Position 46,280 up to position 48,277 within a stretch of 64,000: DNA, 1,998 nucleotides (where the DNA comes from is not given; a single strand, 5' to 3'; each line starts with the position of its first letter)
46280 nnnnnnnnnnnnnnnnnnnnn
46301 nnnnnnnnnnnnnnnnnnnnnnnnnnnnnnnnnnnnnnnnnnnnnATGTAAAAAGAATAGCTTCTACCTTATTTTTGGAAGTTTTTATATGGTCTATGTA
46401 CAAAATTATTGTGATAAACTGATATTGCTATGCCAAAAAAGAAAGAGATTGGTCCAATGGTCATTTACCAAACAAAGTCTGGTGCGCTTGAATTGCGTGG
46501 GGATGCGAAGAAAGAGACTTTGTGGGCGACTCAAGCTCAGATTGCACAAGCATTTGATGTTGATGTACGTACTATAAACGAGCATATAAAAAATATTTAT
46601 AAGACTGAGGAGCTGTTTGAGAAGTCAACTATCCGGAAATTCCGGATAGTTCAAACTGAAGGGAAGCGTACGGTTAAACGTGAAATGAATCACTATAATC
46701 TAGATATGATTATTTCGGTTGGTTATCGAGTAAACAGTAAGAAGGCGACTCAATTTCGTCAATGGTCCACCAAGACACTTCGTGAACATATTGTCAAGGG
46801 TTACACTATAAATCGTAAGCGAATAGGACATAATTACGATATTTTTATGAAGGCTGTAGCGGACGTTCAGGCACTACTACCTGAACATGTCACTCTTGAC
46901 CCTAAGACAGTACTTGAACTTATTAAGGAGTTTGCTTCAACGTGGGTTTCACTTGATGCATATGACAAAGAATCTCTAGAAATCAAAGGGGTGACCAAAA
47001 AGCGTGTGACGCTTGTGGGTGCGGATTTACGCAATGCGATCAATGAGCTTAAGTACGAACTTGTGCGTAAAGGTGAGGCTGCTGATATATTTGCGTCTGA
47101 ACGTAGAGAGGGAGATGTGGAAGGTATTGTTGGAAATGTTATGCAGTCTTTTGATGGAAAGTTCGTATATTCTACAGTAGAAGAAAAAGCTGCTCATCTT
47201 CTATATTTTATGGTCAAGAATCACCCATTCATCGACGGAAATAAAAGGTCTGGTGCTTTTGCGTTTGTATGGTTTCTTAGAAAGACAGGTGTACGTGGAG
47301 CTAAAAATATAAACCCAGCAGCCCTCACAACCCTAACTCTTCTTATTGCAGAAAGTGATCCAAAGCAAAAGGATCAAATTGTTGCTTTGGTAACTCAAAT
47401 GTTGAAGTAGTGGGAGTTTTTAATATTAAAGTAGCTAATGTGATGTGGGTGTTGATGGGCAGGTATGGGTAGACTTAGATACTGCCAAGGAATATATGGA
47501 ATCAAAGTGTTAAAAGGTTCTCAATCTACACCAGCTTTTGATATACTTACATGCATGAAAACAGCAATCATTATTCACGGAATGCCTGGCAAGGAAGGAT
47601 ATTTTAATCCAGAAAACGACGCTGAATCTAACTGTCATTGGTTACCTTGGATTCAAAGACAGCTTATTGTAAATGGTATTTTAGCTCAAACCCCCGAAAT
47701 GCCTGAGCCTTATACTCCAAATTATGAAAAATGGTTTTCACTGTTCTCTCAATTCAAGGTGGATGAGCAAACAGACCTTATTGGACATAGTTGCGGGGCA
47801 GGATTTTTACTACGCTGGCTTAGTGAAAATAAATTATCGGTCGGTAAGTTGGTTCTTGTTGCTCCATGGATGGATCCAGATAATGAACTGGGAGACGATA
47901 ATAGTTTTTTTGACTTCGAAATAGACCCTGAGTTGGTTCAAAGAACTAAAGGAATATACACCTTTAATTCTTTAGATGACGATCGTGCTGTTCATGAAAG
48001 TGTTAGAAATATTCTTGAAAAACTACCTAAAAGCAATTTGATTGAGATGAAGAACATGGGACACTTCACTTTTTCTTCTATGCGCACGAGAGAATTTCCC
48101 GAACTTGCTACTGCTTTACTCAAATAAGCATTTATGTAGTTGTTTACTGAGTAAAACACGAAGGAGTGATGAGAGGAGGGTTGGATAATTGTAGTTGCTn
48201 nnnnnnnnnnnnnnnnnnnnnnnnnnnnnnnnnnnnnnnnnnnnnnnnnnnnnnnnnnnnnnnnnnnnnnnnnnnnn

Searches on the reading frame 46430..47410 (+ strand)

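Call 103: search_protein_families(library=pfam, proteins=[window:46430-47410:+], max_evalue=0.01)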
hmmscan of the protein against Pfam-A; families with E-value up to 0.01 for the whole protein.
window:46430-47410:+ (326 aa): 2 families
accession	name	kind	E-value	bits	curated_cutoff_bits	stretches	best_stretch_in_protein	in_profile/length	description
PF13310.11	Virulence_RhuM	-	4.8e-27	95.3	33.7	1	66-134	1-69/252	Virulence protein RhuM family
PF02661.23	Fic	-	1.3e-11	45.6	24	1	228-283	30-93/93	Fic/DOC family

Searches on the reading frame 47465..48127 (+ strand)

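Call 103: search_protein_families(library=pfam, proteins=[window:47465-48127:+], max_evalue=0.01)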
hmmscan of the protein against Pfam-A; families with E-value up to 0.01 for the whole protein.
window:47465-48127:+ (220 aa): 4 families
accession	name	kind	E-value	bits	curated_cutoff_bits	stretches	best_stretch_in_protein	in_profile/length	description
PF06821.19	Ser_hydrolase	-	2e-09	38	22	1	55-205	11-158/172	Serine hydrolase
PF00561.26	Abhydrolase_1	-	1.1e-06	29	25.8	1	100-150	69-117/245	alpha/beta hydrolase fold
PF12697.13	Abhydrolase_6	-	0.001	20.2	26.3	0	100-147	65-106/217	Alpha/beta hydrolase family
PF12146.15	Hydrolase_4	-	0.0014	18.4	27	1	105-142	80-117/239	Serine aminopeptidase, S33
